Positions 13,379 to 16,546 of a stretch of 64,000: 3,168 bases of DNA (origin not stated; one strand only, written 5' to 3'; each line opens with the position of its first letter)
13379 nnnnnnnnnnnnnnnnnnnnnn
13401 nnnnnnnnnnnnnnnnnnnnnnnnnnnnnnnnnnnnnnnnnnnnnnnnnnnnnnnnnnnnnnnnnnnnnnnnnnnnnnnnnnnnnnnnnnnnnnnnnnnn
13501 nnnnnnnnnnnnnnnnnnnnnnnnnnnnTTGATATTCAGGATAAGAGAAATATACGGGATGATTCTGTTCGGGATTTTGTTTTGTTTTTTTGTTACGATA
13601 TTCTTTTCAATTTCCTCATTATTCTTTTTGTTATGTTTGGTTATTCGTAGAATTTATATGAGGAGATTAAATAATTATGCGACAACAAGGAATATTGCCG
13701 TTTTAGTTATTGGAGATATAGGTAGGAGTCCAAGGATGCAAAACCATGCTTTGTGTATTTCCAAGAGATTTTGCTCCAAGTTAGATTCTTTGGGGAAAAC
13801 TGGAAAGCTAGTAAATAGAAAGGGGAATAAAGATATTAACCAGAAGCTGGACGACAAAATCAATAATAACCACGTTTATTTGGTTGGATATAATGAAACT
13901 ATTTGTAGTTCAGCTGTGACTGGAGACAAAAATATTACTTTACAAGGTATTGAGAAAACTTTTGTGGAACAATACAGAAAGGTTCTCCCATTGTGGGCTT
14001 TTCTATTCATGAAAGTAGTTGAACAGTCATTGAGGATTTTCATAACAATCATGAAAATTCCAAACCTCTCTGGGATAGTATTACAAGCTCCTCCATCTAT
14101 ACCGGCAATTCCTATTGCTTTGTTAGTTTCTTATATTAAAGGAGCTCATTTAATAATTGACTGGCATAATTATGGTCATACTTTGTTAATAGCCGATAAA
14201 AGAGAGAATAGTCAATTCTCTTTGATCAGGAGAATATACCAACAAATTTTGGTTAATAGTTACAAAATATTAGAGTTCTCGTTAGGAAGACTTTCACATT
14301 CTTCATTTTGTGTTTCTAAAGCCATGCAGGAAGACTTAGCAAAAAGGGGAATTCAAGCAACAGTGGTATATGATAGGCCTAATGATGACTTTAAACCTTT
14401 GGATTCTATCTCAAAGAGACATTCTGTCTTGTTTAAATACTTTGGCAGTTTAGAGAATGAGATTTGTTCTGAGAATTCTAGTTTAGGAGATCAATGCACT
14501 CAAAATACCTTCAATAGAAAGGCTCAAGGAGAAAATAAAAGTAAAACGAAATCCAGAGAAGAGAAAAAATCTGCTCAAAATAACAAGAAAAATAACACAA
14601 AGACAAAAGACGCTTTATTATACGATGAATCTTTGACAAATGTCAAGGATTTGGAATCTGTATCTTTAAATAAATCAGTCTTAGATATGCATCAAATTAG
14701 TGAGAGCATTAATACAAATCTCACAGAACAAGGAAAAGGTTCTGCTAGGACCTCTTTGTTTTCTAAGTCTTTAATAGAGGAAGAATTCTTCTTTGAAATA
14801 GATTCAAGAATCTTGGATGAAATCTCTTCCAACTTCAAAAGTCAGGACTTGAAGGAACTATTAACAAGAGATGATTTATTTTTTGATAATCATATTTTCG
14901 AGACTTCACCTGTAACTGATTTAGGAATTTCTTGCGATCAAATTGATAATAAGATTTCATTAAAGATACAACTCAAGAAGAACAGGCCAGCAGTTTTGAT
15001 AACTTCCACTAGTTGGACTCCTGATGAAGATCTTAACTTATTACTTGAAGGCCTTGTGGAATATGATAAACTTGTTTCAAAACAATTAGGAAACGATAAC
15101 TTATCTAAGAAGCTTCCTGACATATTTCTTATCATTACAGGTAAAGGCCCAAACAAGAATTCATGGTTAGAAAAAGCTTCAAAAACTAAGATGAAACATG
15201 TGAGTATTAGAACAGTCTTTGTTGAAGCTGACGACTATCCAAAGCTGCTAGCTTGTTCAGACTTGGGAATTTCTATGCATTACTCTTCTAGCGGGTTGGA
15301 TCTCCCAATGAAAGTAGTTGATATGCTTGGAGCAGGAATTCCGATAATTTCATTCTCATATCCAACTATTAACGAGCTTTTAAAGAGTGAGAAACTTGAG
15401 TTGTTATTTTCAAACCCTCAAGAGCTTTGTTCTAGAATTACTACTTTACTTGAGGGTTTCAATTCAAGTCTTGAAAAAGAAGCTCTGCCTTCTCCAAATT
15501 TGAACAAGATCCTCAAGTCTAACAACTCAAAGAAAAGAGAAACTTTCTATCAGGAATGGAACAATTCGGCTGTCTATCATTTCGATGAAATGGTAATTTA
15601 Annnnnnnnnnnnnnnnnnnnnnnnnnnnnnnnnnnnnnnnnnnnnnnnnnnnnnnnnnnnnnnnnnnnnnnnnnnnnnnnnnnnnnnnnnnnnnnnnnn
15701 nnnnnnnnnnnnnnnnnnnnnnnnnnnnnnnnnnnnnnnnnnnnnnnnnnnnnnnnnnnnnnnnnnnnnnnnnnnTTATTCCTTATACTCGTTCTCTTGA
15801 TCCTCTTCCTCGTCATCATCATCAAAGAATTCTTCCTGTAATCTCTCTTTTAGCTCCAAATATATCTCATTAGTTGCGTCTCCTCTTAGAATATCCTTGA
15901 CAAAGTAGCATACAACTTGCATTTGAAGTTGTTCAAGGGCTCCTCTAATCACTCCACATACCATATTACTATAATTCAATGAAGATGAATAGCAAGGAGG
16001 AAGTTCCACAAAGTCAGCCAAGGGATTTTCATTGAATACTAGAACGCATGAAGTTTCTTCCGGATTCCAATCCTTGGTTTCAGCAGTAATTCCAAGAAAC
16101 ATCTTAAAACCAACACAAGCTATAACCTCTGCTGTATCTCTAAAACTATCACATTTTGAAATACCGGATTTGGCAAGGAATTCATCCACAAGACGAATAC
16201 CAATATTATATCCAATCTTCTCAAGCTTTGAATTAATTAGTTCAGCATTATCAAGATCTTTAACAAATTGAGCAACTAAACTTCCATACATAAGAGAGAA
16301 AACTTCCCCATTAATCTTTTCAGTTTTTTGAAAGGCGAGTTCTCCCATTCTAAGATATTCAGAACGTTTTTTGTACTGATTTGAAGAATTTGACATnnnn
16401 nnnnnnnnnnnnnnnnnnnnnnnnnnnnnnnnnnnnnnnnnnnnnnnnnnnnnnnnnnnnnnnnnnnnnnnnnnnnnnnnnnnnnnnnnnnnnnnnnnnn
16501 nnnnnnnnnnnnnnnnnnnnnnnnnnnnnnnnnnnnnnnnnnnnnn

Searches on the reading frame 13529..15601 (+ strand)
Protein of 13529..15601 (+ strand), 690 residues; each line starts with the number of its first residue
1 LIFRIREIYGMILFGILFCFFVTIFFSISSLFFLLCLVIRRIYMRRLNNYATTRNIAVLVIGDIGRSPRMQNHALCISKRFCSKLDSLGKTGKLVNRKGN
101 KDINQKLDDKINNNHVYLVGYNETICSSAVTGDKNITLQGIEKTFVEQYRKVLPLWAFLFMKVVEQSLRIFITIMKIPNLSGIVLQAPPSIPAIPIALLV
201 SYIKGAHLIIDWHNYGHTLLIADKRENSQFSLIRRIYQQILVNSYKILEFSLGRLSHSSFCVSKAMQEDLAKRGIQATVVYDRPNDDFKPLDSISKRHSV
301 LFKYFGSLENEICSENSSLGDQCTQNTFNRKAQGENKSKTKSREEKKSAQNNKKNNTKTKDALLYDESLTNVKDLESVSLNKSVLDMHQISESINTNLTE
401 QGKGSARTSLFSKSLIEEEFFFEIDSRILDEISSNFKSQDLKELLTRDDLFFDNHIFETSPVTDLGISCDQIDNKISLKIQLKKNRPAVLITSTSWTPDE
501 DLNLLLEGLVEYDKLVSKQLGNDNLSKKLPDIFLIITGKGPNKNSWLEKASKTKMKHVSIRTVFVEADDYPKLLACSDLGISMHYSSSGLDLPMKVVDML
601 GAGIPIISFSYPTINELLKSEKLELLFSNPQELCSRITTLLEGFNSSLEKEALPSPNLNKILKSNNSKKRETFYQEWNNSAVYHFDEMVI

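Call 5: search_protein_families(library=pfam, proteins=[window:13529-15601:+])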
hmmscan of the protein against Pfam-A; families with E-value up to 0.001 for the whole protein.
window:13529-15601:+ (690 aa): 3 families
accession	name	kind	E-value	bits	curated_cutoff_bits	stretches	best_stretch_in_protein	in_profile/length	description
PF13692.12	Glyco_trans_1_4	-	1.3e-09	38.9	27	1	527-642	29-141/142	Glycosyl transferases group 1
PF00534.26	Glycos_transf_1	-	9.7e-07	28.9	26.4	1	525-643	40-158/172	Glycosyl transferases group 1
PF13524.12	Glyco_trans_1_2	-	1.1e-05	25.8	25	1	527-642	10-113/144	Glycosyl transferase-like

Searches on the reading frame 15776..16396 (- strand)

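Call 5: search_protein_families(library=pfam, proteins=[window:15776-16396:-])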
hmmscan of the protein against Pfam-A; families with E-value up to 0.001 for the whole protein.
window:15776-16396:- (206 aa): 1 family
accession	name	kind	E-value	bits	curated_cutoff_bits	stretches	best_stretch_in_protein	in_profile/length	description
PF04051.21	TRAPP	-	3.6e-38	131.1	27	1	33-179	1-152/154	Transport protein particle (TRAPP) component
